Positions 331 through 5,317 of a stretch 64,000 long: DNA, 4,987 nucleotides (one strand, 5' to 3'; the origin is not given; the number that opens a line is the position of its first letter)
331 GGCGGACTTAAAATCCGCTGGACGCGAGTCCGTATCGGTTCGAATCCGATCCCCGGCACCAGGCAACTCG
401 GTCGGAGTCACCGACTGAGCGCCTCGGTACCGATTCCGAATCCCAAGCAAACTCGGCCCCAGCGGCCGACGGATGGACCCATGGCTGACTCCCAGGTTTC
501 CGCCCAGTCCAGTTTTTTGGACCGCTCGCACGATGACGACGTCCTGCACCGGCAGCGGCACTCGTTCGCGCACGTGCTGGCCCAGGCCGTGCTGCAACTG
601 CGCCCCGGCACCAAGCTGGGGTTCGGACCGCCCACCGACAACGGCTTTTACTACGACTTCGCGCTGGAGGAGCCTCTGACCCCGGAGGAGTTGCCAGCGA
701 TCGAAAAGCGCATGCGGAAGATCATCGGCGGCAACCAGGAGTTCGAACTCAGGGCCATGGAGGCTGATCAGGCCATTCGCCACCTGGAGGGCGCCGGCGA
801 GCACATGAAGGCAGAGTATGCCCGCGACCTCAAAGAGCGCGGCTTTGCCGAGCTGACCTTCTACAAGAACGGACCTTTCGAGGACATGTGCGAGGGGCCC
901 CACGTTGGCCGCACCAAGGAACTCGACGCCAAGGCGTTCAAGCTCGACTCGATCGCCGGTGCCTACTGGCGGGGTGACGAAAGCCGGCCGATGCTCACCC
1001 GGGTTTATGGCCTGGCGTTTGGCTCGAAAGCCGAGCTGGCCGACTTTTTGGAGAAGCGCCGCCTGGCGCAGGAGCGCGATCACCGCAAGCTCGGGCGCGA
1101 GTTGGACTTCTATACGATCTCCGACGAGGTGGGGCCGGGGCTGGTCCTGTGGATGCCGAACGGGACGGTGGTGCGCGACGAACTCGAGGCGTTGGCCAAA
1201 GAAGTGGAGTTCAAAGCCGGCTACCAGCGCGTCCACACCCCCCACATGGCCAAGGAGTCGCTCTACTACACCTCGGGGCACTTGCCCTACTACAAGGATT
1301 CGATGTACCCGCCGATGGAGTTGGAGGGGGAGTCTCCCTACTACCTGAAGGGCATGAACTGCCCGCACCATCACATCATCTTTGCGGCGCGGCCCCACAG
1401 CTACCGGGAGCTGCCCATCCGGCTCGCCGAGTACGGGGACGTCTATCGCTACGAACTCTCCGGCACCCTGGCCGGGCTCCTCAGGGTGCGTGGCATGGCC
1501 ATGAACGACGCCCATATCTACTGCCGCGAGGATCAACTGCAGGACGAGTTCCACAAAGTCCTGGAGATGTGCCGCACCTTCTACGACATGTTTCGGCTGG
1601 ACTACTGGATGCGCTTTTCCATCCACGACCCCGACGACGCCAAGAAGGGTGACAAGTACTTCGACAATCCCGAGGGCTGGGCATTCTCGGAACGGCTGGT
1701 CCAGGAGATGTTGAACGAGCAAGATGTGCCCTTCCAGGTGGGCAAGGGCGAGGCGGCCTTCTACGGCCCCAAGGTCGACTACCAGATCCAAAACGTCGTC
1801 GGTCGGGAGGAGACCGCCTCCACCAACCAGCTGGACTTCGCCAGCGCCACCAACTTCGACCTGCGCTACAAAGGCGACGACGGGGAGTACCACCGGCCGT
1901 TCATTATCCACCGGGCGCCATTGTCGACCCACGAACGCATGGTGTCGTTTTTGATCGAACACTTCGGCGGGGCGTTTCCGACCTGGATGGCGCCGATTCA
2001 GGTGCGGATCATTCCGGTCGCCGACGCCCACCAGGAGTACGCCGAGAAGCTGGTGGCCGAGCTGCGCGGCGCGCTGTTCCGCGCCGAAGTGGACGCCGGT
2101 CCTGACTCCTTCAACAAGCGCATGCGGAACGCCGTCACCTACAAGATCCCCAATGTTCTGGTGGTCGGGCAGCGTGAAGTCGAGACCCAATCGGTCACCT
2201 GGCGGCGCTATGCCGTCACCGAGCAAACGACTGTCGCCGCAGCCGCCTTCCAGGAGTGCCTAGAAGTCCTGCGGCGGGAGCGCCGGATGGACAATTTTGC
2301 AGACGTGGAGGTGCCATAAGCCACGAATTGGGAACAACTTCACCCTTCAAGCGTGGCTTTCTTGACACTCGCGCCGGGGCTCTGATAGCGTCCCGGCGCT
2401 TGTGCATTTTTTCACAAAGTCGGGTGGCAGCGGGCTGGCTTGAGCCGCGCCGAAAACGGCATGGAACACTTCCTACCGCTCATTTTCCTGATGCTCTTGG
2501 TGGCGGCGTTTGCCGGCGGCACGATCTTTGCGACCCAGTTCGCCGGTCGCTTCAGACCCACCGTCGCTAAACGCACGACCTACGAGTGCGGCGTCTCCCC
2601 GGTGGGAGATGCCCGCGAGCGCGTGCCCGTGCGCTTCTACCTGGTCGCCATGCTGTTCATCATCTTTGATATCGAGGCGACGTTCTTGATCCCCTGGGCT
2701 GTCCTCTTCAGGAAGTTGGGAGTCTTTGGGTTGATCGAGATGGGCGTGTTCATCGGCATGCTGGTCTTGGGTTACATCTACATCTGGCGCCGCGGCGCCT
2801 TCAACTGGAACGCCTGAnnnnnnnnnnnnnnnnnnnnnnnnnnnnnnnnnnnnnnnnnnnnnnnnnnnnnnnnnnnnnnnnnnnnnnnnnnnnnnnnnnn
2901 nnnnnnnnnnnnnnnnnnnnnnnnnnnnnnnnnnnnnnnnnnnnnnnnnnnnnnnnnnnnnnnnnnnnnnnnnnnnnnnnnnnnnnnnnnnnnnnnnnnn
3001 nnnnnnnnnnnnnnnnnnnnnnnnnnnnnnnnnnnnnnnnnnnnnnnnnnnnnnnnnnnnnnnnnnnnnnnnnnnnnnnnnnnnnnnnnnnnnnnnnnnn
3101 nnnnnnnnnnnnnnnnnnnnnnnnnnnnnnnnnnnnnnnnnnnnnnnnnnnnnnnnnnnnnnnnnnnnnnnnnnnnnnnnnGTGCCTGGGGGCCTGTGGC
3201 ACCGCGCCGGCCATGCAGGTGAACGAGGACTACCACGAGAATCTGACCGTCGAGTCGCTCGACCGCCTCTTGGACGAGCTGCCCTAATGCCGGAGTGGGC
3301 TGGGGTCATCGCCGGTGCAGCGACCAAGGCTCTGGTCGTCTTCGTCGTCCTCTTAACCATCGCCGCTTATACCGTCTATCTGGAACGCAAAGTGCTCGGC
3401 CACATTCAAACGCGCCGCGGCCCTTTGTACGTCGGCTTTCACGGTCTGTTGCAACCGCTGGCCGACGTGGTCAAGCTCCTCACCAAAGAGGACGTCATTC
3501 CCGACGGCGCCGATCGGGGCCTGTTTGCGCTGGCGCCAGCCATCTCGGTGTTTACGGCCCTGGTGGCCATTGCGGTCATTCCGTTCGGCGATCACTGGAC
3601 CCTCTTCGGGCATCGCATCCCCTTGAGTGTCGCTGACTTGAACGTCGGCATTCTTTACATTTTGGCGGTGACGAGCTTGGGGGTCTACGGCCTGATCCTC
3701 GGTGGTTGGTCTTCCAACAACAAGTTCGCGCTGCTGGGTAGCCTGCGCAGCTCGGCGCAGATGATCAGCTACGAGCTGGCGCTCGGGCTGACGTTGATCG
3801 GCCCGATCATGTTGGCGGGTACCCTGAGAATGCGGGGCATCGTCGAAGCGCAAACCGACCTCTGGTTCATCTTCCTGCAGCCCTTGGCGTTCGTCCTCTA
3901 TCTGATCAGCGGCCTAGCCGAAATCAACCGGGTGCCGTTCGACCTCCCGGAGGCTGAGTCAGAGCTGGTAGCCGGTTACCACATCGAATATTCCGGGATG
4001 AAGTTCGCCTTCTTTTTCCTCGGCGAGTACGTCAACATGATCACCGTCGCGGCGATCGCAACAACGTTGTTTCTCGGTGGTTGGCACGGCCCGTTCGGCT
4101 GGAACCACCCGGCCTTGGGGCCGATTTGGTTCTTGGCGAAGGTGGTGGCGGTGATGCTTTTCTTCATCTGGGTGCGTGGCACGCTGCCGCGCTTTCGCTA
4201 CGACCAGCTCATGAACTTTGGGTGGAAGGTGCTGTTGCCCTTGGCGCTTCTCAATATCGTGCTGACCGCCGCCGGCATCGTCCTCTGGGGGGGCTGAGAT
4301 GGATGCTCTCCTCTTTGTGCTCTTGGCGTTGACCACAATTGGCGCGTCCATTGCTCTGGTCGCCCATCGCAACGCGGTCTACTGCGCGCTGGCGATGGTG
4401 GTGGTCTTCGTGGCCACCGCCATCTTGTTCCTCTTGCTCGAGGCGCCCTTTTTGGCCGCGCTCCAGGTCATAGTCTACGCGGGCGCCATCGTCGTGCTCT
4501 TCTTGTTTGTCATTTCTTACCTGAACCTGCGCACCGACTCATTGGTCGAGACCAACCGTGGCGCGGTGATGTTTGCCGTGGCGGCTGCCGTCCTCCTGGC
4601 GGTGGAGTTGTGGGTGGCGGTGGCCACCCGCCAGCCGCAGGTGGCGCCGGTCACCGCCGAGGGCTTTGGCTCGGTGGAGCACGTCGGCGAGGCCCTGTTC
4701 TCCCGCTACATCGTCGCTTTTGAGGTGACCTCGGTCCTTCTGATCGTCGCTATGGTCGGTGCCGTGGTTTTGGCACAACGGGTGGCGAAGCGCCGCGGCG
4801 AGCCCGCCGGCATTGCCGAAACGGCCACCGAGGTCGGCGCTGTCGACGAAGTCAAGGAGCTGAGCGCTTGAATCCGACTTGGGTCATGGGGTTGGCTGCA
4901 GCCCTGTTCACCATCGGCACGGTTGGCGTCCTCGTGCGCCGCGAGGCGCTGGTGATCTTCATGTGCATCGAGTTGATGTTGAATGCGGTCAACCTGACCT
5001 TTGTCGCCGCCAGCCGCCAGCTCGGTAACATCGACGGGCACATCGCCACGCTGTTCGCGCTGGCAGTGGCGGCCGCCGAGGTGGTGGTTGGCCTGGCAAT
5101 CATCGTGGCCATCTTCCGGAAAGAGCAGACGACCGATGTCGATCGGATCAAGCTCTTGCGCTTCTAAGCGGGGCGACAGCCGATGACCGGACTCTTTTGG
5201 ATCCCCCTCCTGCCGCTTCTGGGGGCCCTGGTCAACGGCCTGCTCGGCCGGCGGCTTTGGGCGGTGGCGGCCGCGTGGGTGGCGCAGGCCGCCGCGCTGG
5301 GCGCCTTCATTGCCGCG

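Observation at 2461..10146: Reduced complex I operon nuoA-E-H-J-K-L-M-N: full membrane arm plus only NuoE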

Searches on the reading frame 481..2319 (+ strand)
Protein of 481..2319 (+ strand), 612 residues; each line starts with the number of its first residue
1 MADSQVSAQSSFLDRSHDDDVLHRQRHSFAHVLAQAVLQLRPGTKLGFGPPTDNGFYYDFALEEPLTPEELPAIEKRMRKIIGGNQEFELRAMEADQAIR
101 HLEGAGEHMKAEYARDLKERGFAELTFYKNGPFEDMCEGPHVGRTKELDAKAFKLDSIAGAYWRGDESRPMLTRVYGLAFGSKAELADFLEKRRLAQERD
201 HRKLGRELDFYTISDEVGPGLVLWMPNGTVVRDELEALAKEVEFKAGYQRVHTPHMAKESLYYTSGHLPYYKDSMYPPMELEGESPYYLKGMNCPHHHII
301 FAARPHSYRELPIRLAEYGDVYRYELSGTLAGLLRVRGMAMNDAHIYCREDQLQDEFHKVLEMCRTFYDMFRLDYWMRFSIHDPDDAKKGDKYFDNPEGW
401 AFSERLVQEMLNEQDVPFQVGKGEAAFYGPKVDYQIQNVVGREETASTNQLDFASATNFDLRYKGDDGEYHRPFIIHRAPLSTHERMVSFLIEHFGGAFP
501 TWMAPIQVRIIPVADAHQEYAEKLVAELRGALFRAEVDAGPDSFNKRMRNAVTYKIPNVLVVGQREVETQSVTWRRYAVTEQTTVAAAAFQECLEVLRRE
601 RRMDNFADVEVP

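Call 3: search_protein_families(library=pfam, proteins=[window:481-2319:+])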
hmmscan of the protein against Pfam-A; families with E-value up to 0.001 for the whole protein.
window:481-2319:+ (612 aa): 3 families
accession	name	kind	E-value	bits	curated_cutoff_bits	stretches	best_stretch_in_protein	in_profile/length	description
PF00587.30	tRNA-synt_2b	-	3.5e-30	105.8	29.3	1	282-494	6-178/179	tRNA synthetase class II core domain (G, H, P, S and T)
PF03129.25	HGTP_anticodon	-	2.8e-17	63.1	21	1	507-592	1-89/94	Anticodon binding domain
PF07973.19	tRNA_SAD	-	1.9e-08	34.6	24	1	126-176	2-44/44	Threonyl and Alanyl tRNA synthetase second additional domain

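Call 4: search_protein_families(library=ncbifam, proteins=[window:481-2319:+])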
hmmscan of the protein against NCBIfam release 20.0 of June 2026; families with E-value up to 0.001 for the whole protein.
window:481-2319:+ (612 aa): 10 families
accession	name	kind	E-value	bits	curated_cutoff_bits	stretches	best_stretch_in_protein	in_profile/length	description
TIGR00418.1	thrS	equivalog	7e-178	593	383.65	1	26-593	1-560/565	threonine--tRNA ligase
NF003068.0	PRK03991.1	equivalog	3.1e-56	191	484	1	191-592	189-586/613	threonine--tRNA ligase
NF006625.0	PRK09194.1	equivalog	2e-14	53.4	558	2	216-375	34-192/559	proline--tRNA ligase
NF011500.0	PRK14938.1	equivalog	2.1e-14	53.3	362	1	498-590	267-359/387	Ser-tRNA(Thr) hydrolase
TIGR00409.1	proS_fam_II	equivalog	3.6e-12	46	306.7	2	217-375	35-192/568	proline--tRNA ligase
TIGR00408.1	proS_fam_I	equivalog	4e-12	45.8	437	2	451-597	227-380/475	proline--tRNA ligase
TIGR00442.1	hisS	equivalog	9.9e-12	44.5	286.75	1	504-586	323-405/406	histidine--tRNA ligase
NF008979.1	PRK12325.1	exception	3.3e-10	39.4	550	1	219-367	37-185/437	proline--tRNA ligase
NF003211.1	PRK04173.1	equivalog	4.2e-09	35.8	312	1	499-592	358-452/454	glycine--tRNA ligase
TIGR00389.1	glyS_dimeric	equivalog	1.5e-08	33.7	243.3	0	499-590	465-557/565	glycine--tRNA ligase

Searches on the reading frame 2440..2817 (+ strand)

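Call 3: search_protein_families(library=pfam, proteins=[window:2440-2817:+])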
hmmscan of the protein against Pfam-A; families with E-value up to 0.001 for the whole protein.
window:2440-2817:+ (125 aa): 1 family
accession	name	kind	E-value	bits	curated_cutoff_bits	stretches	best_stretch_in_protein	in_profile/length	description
PF00507.24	Oxidored_q4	-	2.3e-35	121.2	23.3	1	29-123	5-99/99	NADH-ubiquinone/plastoquinone oxidoreductase, chain 3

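Call 4: search_protein_families(library=ncbifam, proteins=[window:2440-2817:+])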
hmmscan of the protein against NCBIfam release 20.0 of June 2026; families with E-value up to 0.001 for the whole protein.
window:2440-2817:+ (125 aa): 5 families
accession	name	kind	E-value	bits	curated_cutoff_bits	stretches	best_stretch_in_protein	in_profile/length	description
NF005922.0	PRK07928.1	equivalog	1.4e-35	122.3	155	1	8-124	1-119/119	NADH-quinone oxidoreductase subunit A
NF005839.0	PRK07756.1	equivalog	5e-31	107.5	163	1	14-123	13-121/122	NADH-quinone oxidoreductase subunit A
NF006303.0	PRK08489.1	equivalog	6.6e-30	104.3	145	1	15-124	13-126/129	NAD(P)H-quinone oxidoreductase subunit 3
NF005022.0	PRK06432.1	equivalog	8.1e-11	42.1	164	1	60-123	86-149/151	NADH dehydrogenase subunit A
NF004729.0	PRK06073.1-5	equivalog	0.00011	22.2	94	1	12-76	13-82/134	NADH dehydrogenase subunit A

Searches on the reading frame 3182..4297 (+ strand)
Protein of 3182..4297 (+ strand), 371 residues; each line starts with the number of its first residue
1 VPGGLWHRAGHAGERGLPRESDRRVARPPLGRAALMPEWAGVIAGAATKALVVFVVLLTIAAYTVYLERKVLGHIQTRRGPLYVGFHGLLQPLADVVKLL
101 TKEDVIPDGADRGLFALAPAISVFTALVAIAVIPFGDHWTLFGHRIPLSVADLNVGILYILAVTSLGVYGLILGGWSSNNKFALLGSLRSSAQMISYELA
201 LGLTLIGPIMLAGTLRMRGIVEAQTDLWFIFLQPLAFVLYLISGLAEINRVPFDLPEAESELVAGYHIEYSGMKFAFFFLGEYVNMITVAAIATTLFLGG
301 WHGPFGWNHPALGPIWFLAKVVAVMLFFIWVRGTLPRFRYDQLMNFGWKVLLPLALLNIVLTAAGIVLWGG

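Call 3: search_protein_families(library=pfam, proteins=[window:3182-4297:+])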
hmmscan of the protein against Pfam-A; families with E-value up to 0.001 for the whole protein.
window:3182-4297:+ (371 aa): 1 family
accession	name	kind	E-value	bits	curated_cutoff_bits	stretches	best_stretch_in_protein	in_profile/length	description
PF00146.26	NADHdh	-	2.6e-131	437.8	27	1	49-363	2-298/298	NADH dehydrogenase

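Call 4: search_protein_families(library=ncbifam, proteins=[window:3182-4297:+])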
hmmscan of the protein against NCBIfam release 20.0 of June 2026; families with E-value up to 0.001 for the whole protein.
window:3182-4297:+ (371 aa): 7 families
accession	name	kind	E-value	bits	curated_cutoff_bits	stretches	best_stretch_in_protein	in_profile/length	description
NF004743.0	PRK06076.1-4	equivalog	1e-131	439.8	494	1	47-364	17-340/433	NADH-quinone oxidoreductase subunit NuoH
NF004745.0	PRK06076.1-6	equivalog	7e-118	393.7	450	1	45-365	14-332/341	NADH-quinone oxidoreductase subunit NuoH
NF004740.0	PRK06076.1-1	equivalog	3.7e-114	381.6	399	1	45-367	13-321/325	NADH-quinone oxidoreductase subunit NuoH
NF004741.0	PRK06076.1-2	equivalog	8.5e-114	380.2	305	1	48-368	24-335/337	NADH-quinone oxidoreductase subunit NuoH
NF004742.0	PRK06076.1-3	equivalog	4.9e-102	341.8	531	1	44-364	22-346/356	NADH-quinone oxidoreductase subunit NuoH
NF040610.1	F420_dehyd_FpoH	exception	6.2e-96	321.7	475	1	50-362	16-332/339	F420H2 dehydrogenase subunit FpoH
NF004744.0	PRK06076.1-5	equivalog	3.7e-82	276.4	542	1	51-364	35-361/372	NADH-quinone oxidoreductase subunit NuoH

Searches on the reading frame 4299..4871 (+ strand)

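Call 3: search_protein_families(library=pfam, proteins=[window:4299-4871:+])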
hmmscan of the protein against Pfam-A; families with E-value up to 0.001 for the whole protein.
window:4299-4871:+ (190 aa): 1 family
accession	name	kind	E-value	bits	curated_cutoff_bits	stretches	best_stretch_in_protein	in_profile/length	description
PF00499.25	Oxidored_q3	-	1.7e-36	125.6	33.2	1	17-158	2-146/146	NADH-ubiquinone/plastoquinone oxidoreductase chain 6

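Call 4: search_protein_families(library=ncbifam, proteins=[window:4299-4871:+])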
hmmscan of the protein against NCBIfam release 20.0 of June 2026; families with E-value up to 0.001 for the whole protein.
window:4299-4871:+ (190 aa): 13 families
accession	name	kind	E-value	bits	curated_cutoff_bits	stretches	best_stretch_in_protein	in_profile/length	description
NF005165.0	PRK06638.1-5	equivalog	3.7e-36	124.5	192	1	2-164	19-186/282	NADH-quinone oxidoreductase subunit J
NF005164.0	PRK06638.1-4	equivalog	7.7e-31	107.1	154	1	3-163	5-173/211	NADH-quinone oxidoreductase subunit J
NF005163.0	PRK06638.1-3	equivalog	6.8e-30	104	174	1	4-164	10-172/203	NADH-quinone oxidoreductase subunit J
NF005168.0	PRK06638.2-3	equivalog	1.1e-29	103.5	154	1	4-164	6-170/172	NADH-quinone oxidoreductase subunit J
NF005167.0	PRK06638.2-2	equivalog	1.7e-24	86.5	137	1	2-163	3-166/176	NADH-quinone oxidoreductase subunit J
NF005162.0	PRK06638.1-1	equivalog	1.5e-19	70.6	157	1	5-160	4-160/184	NADH-quinone oxidoreductase subunit J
NF005166.0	PRK06638.2-1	equivalog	1.7e-17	63.9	284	1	5-164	7-168/174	NADH-quinone oxidoreductase subunit J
NF005169.0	PRK06638.2-4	equivalog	8e-13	48.7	319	1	3-158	4-164/182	NADH-quinone oxidoreductase subunit J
NF005024.0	PRK06433.1-4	equivalog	7.1e-09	35.7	101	1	2-73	5-76/89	NADH dehydrogenase subunit J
NF005025.0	PRK06433.1-5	equivalog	1.2e-08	35.2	95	1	4-72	14-82/96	NADH dehydrogenase subunit J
NF040613.1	F420_dehyd_FpoJ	exception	4e-06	26.7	110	1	97-160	12-77/81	F420H2 dehydrogenase subunit FpoJ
NF005030.0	PRK06439.1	equivalog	1.2e-05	25.2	121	1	126-160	35-69/72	NADH dehydrogenase subunit J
NF005023.0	PRK06433.1-2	equivalog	3e-05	24.3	92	1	3-72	4-73/82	NADH dehydrogenase subunit J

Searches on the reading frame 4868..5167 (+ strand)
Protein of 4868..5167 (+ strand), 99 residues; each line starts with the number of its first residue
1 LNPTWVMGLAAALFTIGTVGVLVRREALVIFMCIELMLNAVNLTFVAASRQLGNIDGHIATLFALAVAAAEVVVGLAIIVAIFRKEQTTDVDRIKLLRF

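Call 3: search_protein_families(library=pfam, proteins=[window:4868-5167:+])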
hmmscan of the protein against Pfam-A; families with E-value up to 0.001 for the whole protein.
window:4868-5167:+ (99 aa): 1 family
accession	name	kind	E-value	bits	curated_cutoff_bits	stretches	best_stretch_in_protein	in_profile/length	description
PF00420.29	Oxidored_q2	-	7.6e-29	99.8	26.1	1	7-98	3-94/95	NADH-ubiquinone/plastoquinone oxidoreductase chain 4L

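Call 4: search_protein_families(library=ncbifam, proteins=[window:4868-5167:+])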
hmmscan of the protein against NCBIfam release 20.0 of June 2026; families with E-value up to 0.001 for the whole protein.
window:4868-5167:+ (99 aa): 6 families
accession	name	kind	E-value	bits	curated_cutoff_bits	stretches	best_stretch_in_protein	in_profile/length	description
NF004320.0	PRK05715.1-2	equivalog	1.2e-35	121.6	57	1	1-98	1-98/99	NADH-quinone oxidoreductase subunit NuoK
NF004322.0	PRK05715.1-4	equivalog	1.1e-27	96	128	1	6-98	9-103/104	NADH-quinone oxidoreductase subunit NuoK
NF040614.1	F420_dehyd_FpoK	exception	1.4e-27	96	145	1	5-99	4-98/98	F420H2 dehydrogenase subunit FpoK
NF004321.0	PRK05715.1-3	equivalog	5.9e-25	87.5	91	1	6-97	7-99/101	NADH-quinone oxidoreductase subunit NuoK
NF004323.0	PRK05715.1-5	equivalog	1.4e-22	79.9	89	1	7-97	9-100/102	NADH-quinone oxidoreductase subunit NuoK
NF004319.0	PRK05715.1-1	equivalog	3e-21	75.5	101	1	8-97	9-98/100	NADH-quinone oxidoreductase subunit NuoK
